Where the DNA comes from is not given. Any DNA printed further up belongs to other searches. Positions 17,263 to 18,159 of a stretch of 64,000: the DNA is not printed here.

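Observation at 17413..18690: Low-GC Fic/HTH 'mobile mystery protein A/B' cassette inserted between housekeeping genes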

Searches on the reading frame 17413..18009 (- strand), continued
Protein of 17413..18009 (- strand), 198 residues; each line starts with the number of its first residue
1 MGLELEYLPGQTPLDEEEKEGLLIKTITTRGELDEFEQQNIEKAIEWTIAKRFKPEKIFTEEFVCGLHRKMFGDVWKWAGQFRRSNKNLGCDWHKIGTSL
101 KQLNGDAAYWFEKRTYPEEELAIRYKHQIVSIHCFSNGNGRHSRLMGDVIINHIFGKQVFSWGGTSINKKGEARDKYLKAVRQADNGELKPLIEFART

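Call 74: search_dna_similar(query=window:17413-18009:-, collection=plasmids, mode=protein, max_evalue=1e-10, max_rows=45, rows=spread)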
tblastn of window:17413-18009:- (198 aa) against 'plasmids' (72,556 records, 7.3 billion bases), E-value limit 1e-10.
Records with a match: 263; places in all: 266; records where one place covers at least 80% of the query: 253.
Best place of each record, by identity: <60% 263.
By first word of the organism name: Agrobacterium 100; Rhizobium 51; Coxiella 19; Vibrio 18; Sinorhizobium 17; Bradyrhizobium 12; Ensifer 7; Neorhizobium 5; Candidatus 3; Shewanella 3; and 23 more.
By predicted mobility (MOB-suite, as given by PLSDB): non-mobilizable 134; conjugative 101; mobilizable 28.
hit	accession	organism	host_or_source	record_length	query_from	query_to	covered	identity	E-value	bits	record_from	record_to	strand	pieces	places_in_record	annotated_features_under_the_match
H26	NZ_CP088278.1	Bradyrhizobium barranii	Glycine max cv. AC Glengarry,cell ...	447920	12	198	94%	49.5%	2e-52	186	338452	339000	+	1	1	mobile mystery protein B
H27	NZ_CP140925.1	Sinorhizobium medicae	Medicago lupulina,whole organism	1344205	12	197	94%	49.2%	6e-55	194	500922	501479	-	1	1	record has no annotation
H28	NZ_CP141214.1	Sinorhizobium meliloti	alfalfa,Isolate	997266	12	197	94%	48.1%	2e-54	192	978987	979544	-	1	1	mobile mystery protein B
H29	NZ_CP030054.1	Bradyrhizobium guangzhouense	Arachis hypogaea,Microbe,nodule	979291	12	198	94%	47.1%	9e-51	182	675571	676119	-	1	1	mobile mystery protein B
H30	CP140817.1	Rhizobium ruizarguesonis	Trifolium pratense,whole organism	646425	12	198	94%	46.8%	1e-53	190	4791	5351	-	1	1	mobile mystery protein B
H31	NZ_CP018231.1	Rhizobium leguminosarum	Vavilovia formosa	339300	12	198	94%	46.5%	2e-52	187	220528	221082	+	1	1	mobile mystery protein B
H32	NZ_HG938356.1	Neorhizobium galegae bv. officinalis bv. officinalis str. ...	Galega officinalis root nodule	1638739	3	196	98%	44.1%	9e-47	171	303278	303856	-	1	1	record has no annotation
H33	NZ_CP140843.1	Rhizobium ruizarguesonis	Trifolium pratense,whole organism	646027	12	198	94%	45.7%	5e-53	188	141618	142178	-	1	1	mobile mystery protein B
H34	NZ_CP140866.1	Rhizobium leguminosarum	Trifolium pratense,whole organism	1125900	10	198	95%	44.7%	9e-51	182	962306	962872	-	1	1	record has no annotation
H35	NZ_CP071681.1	Rhizobium ruizarguesonis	lentil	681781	12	198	94%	45.2%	1e-51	185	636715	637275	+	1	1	mobile mystery protein B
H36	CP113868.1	Candidatus Megaera polyxenophila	Euplotes woodruffi,mixed host and ...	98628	3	196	98%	43.1%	2e-39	150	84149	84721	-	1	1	Fic/DOC family protein | Helix-turn-helix transcriptional regulator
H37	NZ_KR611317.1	Rickettsia endosymbiont of Ixodes pacificus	-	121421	1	196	99%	42.1%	1e-41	155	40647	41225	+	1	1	mobile mystery protein B | mobile mystery protein A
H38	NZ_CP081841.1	Agrobacterium vitis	Vitis,Cell culture,South Africa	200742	12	198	94%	44.1%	3e-50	181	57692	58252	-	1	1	mobile mystery protein B | DUF3991 and toprim domain-containing protein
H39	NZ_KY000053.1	Agrobacterium tumefaciens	-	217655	12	198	94%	44.1%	5e-50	180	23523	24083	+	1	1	mobile mystery protein B | DUF3991 and toprim domain-containing protein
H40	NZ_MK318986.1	Rhizobium rhizogenes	-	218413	12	198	94%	44.1%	5e-50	180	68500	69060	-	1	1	mobile mystery protein B | DUF3991 and toprim domain-containing protein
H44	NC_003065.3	Agrobacterium fabrum str. C58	-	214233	12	198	94%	43.6%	7e-50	179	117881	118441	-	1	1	mobile mystery protein B | DUF3991 and toprim domain-containing protein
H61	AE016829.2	Coxiella burnetii RSA 493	-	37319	27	197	86%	43.6%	2e-40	152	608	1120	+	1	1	fic: cell filamentation protein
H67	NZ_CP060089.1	Vibrio parahaemolyticus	Penaeus vannamei,whole ...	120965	10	198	95%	37.4%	7e-37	142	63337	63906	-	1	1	mobile mystery protein B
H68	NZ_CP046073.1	Sulfurimonas aquatica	cell culture,lake water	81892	12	195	93%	34.6%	5e-28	117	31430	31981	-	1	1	mobile mystery protein B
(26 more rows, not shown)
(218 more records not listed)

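Call 76: get_annotated_region(hit=H44, flank=3500)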
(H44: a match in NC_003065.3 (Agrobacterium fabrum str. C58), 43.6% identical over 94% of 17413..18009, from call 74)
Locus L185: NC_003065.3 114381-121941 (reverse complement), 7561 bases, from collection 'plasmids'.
description: Agrobacterium fabrum str. C58 plasmid Ti, complete sequence
organism: Agrobacterium fabrum str. C58 (NCBI taxid 176299)
taxonomy: Bacteria; Pseudomonadota; Alphaproteobacteria; Hyphomicrobiales; Rhizobiaceae; Agrobacterium; Agrobacterium fabrum; Agrobacterium fabrum str. C58
host: -; source: -; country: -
typing (MOB-suite, as given by PLSDB): conjugative; replicon rep_cluster_490; relaxase MOBQ; mating-pair formation MPF_T
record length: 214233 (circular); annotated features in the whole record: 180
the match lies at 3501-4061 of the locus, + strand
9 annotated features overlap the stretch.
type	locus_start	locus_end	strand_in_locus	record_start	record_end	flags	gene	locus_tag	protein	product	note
CDS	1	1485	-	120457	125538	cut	-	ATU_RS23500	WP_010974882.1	lactate dehydrogenase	-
CDS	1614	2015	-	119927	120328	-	-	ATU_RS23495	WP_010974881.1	DUF3085 domain-containing protein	-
CDS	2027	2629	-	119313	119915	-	-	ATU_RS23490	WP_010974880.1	DUF1419 domain-containing protein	-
CDS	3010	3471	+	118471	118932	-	-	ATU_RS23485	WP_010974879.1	mobile mystery protein A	-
CDS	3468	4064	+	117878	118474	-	-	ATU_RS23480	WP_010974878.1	mobile mystery protein B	-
CDS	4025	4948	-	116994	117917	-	-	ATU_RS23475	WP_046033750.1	DUF3991 and toprim domain-containing protein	-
CDS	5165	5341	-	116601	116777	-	-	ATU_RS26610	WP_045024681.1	hypothetical protein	-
CDS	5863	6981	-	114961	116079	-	-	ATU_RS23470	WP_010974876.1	hypothetical protein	-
CDS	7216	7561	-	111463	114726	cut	-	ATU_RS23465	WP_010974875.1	error-prone DNA polymerase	GO:0006260 - DNA replication [Evidence IEA]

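Call 85: get_annotated_region(hit=H61, flank=1500)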
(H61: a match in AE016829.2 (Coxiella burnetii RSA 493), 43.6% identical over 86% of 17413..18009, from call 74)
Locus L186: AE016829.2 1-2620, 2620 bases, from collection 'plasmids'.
description: Coxiella burnetii RSA 493 plasmid pQpH1, complete sequence
organism: Coxiella burnetii RSA 493 (NCBI taxid 227377)
taxonomy: Bacteria; Pseudomonadota; Gammaproteobacteria; Legionellales; Coxiellaceae; Coxiella; Coxiella burnetii; Coxiella burnetii RSA 493
host: -; source: -; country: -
typing (MOB-suite, as given by PLSDB): non-mobilizable; replicon rep_cluster_478
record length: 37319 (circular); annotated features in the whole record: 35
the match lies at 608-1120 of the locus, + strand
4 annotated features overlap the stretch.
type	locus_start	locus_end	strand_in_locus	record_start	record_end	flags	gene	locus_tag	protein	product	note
CDS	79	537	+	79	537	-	-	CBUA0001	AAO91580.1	helix-turn-helix domain containing protein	-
CDS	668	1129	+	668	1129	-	fic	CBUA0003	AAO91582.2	cell filamentation protein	-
CDS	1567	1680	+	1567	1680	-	-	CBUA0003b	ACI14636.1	hypothetical protein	-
CDS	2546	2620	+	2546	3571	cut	-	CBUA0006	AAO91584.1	hypothetical protein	-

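Call 86: get_annotated_region(hit=H37, flank=1500)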
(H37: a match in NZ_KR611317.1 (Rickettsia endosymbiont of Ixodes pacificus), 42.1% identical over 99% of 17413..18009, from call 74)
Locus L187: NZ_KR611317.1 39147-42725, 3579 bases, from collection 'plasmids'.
description: Rickettsia endosymbiont of Ixodes pacificus strain Humboldt plasmid pREIP, complete sequence
organism: Rickettsia endosymbiont of Ixodes pacificus (NCBI taxid 1133329)
taxonomy: Bacteria; Pseudomonadota; Alphaproteobacteria; Rickettsiales; Rickettsiaceae; Rickettsia; Rickettsia endosymbiont of Ixodes pacificus
host: -; source: -; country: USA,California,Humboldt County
typing (MOB-suite, as given by PLSDB): conjugative; replicon rep_cluster_23; relaxase MOBQ; mating-pair formation MPF_F
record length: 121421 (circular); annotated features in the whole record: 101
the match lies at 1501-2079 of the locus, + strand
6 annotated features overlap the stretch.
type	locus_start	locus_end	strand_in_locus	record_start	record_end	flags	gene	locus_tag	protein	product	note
CDS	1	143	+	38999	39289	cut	-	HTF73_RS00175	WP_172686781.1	hypothetical protein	-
CDS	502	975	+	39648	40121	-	-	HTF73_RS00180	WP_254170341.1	transglycosylase SLT domain-containing protein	-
CDS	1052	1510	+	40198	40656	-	-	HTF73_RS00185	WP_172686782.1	mobile mystery protein A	-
CDS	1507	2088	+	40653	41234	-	-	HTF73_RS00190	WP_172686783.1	mobile mystery protein B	-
CDS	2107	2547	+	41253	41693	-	-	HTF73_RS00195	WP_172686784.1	hypothetical protein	-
CDS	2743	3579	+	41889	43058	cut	-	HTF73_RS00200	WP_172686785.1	type IV secretion system DNA-binding domain-containing protein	-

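Call 87: get_annotated_region(hit=H67, flank=1500)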
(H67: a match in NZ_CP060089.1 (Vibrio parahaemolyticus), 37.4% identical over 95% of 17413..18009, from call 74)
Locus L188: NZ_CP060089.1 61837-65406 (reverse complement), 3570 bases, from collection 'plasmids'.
description: Vibrio parahaemolyticus strain TJA114 plasmid p114-1, complete sequence
organism: Vibrio parahaemolyticus (NCBI taxid 670)
taxonomy: Bacteria; Pseudomonadota; Gammaproteobacteria; Vibrionales; Vibrionaceae; Vibrio; Vibrio parahaemolyticus
host: -; source: Penaeus vannamei,whole organism,hepatopancreas; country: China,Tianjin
typing (MOB-suite, as given by PLSDB): non-mobilizable; mating-pair formation MPF_F
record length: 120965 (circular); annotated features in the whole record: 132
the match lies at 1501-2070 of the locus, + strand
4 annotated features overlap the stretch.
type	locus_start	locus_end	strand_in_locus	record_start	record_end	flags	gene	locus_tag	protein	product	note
CDS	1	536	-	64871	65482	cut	-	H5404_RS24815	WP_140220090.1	recombinase family protein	GO:0006310 - DNA recombination [Evidence IEA]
CDS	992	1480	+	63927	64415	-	-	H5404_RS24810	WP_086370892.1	mobile mystery protein A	-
CDS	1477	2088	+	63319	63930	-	-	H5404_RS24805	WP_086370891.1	mobile mystery protein B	-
CDS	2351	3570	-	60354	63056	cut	-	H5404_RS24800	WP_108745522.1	DEAD/DEAH box helicase family protein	-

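Call 88: get_annotated_region(hit=H68, flank=1500)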
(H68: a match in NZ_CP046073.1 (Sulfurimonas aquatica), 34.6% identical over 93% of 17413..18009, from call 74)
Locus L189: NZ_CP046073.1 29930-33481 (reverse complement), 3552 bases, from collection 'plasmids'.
description: Sulfurimonas aquatica strain H1576 plasmid pSULFM1, complete sequence
organism: Sulfurimonas aquatica (NCBI taxid 2672570)
taxonomy: Bacteria; Campylobacterota; Epsilonproteobacteria; Campylobacterales; Sulfurimonadaceae; Sulfurimonas; Sulfurimonas aquatica
host: -; source: cell culture,lake water; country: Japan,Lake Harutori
typing (MOB-suite, as given by PLSDB): non-mobilizable
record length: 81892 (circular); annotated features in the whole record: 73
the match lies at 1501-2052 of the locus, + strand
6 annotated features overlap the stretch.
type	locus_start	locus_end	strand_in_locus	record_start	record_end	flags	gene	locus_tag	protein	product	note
CDS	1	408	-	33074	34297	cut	-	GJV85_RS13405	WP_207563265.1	type II toxin-antitoxin system HipA family toxin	-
CDS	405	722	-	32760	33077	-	-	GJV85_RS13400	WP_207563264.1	helix-turn-helix transcriptional regulator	-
CDS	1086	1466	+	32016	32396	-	-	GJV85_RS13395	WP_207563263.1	hypothetical protein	-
CDS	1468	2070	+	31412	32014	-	-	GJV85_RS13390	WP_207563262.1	mobile mystery protein B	-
CDS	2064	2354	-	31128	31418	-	-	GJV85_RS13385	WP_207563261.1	hypothetical protein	-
CDS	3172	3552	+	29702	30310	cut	-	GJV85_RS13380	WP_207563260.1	hypothetical protein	-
